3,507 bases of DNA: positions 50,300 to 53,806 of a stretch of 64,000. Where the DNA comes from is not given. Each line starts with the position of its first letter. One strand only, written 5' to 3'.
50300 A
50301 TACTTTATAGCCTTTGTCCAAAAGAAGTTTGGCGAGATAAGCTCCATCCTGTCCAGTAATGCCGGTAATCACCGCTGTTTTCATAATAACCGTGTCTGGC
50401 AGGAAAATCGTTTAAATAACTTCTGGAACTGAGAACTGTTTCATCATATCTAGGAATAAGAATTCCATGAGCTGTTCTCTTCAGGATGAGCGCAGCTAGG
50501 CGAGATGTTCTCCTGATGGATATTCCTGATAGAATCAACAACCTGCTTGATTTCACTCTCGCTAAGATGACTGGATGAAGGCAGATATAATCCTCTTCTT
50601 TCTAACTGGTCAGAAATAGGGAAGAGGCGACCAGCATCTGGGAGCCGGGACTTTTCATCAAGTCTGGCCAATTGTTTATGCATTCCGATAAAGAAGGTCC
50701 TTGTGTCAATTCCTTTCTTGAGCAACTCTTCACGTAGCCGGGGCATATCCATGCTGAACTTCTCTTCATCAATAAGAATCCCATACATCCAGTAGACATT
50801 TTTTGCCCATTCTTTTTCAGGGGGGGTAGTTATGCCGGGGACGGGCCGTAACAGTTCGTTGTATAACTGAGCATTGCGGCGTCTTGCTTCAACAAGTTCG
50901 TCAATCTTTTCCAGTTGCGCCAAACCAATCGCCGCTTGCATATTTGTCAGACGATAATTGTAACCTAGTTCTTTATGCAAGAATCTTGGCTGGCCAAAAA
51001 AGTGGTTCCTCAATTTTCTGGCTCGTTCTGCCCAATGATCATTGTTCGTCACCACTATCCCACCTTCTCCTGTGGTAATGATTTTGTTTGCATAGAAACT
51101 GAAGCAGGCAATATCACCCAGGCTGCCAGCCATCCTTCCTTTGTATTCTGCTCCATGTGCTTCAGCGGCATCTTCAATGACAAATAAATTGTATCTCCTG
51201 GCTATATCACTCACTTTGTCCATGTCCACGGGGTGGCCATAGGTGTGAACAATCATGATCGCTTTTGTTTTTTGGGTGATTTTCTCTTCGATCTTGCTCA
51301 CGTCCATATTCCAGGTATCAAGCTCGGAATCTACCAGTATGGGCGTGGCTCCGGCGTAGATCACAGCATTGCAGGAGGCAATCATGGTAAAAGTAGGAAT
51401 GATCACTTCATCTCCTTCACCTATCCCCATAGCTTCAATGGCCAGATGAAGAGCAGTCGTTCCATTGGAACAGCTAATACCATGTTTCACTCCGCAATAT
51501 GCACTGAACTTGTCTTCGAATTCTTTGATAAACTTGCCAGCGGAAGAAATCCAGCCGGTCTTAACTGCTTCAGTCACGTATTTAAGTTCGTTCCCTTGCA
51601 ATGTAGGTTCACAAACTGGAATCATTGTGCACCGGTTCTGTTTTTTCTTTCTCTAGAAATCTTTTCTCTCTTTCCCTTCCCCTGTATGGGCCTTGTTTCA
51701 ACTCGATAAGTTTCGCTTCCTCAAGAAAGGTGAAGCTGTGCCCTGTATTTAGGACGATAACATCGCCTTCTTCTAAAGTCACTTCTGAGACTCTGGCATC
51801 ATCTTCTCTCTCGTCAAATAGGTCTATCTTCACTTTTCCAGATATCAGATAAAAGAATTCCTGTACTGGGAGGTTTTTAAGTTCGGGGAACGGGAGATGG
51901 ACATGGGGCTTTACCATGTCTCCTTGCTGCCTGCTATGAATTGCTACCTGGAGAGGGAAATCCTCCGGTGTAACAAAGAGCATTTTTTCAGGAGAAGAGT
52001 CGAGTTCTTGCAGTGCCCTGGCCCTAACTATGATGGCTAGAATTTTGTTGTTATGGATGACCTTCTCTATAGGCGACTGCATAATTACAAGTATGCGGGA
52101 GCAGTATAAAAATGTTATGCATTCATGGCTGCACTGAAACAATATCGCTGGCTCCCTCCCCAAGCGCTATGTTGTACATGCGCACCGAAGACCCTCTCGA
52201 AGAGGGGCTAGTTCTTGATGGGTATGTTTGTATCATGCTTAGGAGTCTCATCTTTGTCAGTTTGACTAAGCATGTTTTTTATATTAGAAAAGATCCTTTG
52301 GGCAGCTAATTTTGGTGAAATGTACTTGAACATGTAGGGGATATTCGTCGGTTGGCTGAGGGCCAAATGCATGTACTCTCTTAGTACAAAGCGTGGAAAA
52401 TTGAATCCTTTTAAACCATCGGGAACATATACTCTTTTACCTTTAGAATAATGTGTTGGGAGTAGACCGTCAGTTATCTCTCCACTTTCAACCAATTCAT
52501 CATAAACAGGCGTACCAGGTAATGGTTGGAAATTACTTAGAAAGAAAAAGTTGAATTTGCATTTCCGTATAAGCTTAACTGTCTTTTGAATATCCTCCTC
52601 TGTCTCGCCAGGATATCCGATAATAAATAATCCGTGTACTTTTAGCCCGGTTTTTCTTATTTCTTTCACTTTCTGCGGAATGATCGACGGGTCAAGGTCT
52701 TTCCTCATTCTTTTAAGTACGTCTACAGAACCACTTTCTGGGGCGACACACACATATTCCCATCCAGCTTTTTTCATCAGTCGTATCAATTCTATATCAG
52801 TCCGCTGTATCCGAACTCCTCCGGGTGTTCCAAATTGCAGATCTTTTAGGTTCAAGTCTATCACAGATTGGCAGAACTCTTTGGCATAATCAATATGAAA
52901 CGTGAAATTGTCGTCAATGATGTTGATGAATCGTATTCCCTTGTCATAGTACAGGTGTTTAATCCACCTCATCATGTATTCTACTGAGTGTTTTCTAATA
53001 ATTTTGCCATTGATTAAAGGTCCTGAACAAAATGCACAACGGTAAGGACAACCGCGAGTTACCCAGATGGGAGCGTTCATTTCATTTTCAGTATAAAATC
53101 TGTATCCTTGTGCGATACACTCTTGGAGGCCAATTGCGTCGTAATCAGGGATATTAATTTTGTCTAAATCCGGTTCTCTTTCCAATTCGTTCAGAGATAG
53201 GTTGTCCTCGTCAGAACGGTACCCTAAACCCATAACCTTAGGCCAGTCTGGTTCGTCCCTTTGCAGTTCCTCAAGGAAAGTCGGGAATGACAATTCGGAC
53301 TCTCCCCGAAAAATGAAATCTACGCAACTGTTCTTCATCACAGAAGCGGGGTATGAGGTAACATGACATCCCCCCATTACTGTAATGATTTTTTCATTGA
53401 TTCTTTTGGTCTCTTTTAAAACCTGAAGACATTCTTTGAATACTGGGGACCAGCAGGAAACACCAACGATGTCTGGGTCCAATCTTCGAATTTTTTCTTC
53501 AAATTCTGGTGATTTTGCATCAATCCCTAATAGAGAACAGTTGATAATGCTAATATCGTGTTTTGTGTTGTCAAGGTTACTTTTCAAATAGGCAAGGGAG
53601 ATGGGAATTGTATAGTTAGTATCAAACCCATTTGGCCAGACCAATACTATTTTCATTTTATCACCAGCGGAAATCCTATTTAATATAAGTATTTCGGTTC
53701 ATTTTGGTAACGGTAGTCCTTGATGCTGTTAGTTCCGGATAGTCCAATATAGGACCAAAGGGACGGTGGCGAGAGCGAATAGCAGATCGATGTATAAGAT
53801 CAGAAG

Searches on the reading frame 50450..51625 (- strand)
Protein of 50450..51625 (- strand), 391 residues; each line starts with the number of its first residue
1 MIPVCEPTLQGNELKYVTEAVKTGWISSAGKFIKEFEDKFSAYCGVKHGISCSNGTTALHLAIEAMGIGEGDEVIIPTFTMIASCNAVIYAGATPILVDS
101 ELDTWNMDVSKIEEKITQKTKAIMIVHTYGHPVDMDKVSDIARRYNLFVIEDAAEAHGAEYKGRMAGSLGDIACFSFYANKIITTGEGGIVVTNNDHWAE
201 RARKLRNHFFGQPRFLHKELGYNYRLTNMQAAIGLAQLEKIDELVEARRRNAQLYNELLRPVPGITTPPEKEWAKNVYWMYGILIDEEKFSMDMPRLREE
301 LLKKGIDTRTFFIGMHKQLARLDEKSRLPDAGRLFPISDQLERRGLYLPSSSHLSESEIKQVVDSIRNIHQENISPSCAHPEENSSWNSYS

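Call 66: search_protein_families(library=pfam, proteins=[window:50450-51625:-], max_evalue=0.0001)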
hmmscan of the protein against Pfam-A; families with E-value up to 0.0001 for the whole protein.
window:50450-51625:- (391 aa): 3 families
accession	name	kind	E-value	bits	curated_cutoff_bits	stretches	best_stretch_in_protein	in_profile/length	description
PF01041.23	DegT_DnrJ_EryC1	-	1.2e-124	416.7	19.8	1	9-367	3-360/360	DegT/DnrJ/EryC1/StrS aminotransferase family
PF01212.27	Beta_elim_lyase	-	3.1e-10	40.3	27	1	34-267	35-273/288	Beta-eliminating lyase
PF00266.25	Aminotran_5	-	2.8e-05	23.7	21.5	1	50-157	65-180/371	Aminotransferase class-V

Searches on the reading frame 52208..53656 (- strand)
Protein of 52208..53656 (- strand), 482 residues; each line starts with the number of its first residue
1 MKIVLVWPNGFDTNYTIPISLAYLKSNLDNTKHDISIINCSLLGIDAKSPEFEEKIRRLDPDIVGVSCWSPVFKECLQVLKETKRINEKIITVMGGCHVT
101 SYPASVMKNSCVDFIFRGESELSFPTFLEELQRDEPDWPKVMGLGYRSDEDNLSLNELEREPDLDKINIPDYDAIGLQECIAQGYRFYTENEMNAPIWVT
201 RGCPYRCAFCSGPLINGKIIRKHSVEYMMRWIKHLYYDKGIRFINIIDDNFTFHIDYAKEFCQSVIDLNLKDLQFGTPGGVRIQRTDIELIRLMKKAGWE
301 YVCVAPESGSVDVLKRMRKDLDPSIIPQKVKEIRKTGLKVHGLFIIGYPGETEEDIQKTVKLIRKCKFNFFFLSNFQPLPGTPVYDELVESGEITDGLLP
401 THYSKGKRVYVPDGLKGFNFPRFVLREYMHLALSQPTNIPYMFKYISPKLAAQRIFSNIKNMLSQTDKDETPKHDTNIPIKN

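Call 33: search_protein_families(library=ncbifam, proteins=[window:52208-53656:-], max_evalue=1e-10)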
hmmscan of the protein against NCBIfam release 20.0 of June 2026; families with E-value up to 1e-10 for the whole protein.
window:52208-53656:- (482 aa): 22 families
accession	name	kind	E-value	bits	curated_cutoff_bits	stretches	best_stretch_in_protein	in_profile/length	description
NF038361.1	rSAM_Sden_1168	equivalog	1.6e-41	142.5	575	1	17-395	84-480/560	Sden_1168 family B12-binding radical SAM P-methyltransferase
TIGR04013.1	B12_SAM_MJ_1487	hypoth_equivalog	1.1e-37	129.8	251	1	52-385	35-354/382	TIGR04013 family B12-binding domain/radical SAM domain-containing protein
TIGR03471.1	HpnJ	equivalog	5.4e-36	124.5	577.6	1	62-397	70-396/472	hopanoid biosynthesis associated radical SAM protein HpnJ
TIGR02026.1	BchE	equivalog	1e-34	120.2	481.35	1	18-434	22-430/497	magnesium-protoporphyrin IX monomethyl ester anaerobic oxidative cyclase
TIGR04014.1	B12_SAM_MJ_0865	equivalog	7.7e-33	113.9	360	1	54-396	32-366/434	methyl-coenzyme M reductase glutamine C-methyltransferase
TIGR04479.1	bcpD_PhpK_rSAM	subfamily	7.8e-32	110.3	600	1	21-387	75-430/504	PhpK family radical SAM P-methyltransferase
NF050148.1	rSAM_ApyD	equivalog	3.7e-28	98.3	750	1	54-389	68-394/645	RiPP biosynthesis radical SAM protein ApyD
TIGR04072.2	rSAM_ladder_B12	equivalog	3.6e-26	91.8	360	1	3-396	2-380/443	lipid biosynthesis B12-binding/radical SAM protein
TIGR03975.1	rSAM_ocin_1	subfamily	1.7e-25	89.6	281.85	1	53-365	121-429/606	RiPP maturation radical SAM C-methyltransferase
TIGR00089.1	TIGR00089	subfamily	4.3e-24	85.1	251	1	186-385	132-337/429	MiaB/RimO family radical SAM methylthiotransferase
NF033712.0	B12_rSAM_KedN5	subfamily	1.9e-23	82.6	700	1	16-355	15-359/624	KedN5 family methylcobalamin-dependent radical SAM C-methyltransferase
TIGR04385.1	B12_rSAM_cofa1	equivalog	1.1e-20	74.3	450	1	10-365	12-363/438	B12 lower ligand biosynthesis radical SAM protein BzaD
NF033070.1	rSAM_AprD4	equivalog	1.3e-19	70.5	500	1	199-394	201-396/456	AprD4 family radical SAM diol-dehydratase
TIGR04367.1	HpnR_B12_rSAM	equivalog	6.4e-18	64.5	650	1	18-358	22-344/490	hopanoid C-3 methylase HpnR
TIGR01579.1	MiaB-like-C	equivalog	9.9e-18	64.6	357.05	1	78-383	54-335/416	tRNA (N(6)-L-threonylcarbamoyladenosine(37)-C(2))-methylthiotransferase MtaB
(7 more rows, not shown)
